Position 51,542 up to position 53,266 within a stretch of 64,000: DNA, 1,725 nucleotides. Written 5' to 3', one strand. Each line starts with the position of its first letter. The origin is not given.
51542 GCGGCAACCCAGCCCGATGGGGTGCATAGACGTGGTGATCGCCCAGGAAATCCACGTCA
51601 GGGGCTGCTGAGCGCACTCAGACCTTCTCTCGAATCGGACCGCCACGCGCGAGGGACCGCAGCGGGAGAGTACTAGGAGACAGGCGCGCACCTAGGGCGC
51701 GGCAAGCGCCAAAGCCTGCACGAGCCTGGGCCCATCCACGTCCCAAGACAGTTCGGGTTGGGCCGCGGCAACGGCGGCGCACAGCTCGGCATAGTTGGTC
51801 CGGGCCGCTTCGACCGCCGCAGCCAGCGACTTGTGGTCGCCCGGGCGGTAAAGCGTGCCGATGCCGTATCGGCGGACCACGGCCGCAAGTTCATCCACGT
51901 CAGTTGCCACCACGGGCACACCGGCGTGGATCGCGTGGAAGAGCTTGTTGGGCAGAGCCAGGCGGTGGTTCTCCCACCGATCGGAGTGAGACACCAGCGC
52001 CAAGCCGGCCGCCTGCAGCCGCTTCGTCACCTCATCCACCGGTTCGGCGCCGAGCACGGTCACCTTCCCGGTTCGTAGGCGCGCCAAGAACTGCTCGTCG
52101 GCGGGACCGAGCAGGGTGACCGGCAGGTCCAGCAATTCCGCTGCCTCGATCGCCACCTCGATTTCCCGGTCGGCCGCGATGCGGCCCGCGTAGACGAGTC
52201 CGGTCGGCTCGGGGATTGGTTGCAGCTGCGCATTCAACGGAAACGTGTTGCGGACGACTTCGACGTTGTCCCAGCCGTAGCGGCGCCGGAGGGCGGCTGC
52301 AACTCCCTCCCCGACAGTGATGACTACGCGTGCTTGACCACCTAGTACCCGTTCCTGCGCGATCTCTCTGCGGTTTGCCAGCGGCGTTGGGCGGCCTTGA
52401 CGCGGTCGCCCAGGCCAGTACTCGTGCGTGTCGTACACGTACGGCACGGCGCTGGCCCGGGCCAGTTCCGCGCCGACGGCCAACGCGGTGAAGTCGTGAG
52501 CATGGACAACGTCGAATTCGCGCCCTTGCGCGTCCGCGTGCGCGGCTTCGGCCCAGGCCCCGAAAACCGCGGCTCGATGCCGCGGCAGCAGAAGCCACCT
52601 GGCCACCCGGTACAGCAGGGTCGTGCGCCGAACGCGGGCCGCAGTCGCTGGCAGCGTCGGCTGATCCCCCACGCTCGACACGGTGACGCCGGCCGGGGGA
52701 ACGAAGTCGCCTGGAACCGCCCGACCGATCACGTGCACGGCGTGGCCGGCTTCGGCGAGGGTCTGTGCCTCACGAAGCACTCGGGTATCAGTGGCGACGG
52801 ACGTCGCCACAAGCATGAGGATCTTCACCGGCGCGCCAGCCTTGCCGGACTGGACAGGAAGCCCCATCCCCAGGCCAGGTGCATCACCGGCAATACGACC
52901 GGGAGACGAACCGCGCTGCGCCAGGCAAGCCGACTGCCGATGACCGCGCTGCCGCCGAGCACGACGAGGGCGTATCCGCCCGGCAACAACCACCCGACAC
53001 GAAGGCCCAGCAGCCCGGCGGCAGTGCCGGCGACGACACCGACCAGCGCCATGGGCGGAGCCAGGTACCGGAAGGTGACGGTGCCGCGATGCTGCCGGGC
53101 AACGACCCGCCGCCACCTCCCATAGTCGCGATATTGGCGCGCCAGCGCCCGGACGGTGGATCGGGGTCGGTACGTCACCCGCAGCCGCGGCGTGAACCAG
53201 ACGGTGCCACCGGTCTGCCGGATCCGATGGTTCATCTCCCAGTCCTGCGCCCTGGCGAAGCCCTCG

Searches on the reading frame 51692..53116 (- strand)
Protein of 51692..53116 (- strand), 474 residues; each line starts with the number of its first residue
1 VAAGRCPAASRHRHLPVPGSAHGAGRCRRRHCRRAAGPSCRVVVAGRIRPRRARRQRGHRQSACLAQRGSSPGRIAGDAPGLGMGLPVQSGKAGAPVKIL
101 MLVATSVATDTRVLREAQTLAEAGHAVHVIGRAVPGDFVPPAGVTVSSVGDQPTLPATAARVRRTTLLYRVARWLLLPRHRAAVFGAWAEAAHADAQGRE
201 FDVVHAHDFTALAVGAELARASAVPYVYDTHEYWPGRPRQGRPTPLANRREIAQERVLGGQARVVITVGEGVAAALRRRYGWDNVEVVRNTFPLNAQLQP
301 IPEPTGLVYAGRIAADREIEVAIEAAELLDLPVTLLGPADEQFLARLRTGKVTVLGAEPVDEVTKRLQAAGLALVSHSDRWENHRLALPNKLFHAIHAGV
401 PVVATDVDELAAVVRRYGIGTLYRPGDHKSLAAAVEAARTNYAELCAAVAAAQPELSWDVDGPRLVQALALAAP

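Call 5: search_protein_families(library=pfam, proteins=[window:51692-53116:-])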
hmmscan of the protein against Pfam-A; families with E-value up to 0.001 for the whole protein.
window:51692-53116:- (474 aa): 4 families
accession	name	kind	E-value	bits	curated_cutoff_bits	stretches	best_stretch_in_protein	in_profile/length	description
PF13439.12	Glyco_transf_4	-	1.6e-15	58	28.5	1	111-290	6-164/170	Glycosyltransferase Family 4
PF13579.12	Glyco_trans_4_4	-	2.4e-14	54.4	29.7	1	111-290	5-157/158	Glycosyl transferase 4-like domain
PF13692.12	Glyco_trans_1_4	-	2.3e-11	44.6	27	1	307-437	4-138/142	Glycosyl transferases group 1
PF00534.26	Glycos_transf_1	-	1.1e-08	35.3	26.4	1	303-447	14-163/172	Glycosyl transferases group 1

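Call 55: search_protein_families(library=ncbifam, proteins=[window:51692-52867:-], max_evalue=0.00001)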
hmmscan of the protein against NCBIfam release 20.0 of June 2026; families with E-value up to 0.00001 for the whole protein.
window:51692-52867:- (391 aa): 2 families
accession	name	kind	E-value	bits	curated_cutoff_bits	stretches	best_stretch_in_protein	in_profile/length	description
NF053787.1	GlcN_PG_synth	equivalog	8.9e-07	28.1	480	1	219-372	195-340/361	N-acetylglucosaminyl phosphatidylglycerol synthase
NF007640.0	PRK10307.1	subfamily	9.6e-06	24.8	276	0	214-364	222-378/411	WcaI family glycosyltransferase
